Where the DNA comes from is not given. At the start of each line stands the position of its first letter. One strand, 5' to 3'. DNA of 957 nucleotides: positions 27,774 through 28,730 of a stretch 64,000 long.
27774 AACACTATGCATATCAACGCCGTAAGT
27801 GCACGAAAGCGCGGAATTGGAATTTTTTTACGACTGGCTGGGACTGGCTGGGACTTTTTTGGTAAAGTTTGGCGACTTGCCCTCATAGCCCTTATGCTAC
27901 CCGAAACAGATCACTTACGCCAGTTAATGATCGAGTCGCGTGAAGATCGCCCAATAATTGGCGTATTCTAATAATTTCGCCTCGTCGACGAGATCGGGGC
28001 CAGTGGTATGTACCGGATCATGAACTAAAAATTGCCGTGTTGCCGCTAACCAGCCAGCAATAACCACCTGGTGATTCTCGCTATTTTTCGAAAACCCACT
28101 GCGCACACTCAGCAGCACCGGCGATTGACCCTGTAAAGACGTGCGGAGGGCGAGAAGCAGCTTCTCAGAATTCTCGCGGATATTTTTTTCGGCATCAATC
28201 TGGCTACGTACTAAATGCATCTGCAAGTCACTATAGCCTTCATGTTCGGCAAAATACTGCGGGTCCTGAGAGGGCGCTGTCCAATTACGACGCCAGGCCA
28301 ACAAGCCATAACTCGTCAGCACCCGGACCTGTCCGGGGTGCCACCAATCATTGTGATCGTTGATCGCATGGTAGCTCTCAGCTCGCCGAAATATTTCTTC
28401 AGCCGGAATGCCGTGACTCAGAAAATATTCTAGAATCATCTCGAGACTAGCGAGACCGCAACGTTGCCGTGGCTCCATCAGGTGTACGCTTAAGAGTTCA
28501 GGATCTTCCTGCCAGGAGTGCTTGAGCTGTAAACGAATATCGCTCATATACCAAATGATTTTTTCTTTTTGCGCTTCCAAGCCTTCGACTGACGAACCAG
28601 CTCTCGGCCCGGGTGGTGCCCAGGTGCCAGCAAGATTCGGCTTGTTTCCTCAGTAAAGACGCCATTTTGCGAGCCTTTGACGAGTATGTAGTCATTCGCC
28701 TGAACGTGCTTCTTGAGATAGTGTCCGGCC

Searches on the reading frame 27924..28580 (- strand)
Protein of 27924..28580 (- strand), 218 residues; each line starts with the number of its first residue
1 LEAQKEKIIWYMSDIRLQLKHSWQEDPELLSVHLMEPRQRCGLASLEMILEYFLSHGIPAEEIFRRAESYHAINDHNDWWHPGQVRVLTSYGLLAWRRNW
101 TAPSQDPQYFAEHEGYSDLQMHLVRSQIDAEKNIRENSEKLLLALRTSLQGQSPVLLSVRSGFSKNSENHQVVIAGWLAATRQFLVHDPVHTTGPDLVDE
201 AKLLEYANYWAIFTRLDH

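Call 55: search_protein_families(library=pfam, proteins=[window:27924-28580:-], max_evalue=0.01)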
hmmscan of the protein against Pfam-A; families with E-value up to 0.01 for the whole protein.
window:27924-28580:- (218 aa): 3 families
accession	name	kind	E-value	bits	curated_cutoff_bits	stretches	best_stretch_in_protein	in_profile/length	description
PF13529.12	Peptidase_C39_2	-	2.2e-07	32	24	1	38-189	13-142/143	Peptidase_C39 like family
PF12385.14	Peptidase_C70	-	0.006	16.9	19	0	23-93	4-70/141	Papain-like cysteine protease AvrRpt2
PF03412.21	Peptidase_C39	-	0.007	16.6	22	0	39-56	11-28/133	Peptidase C39 family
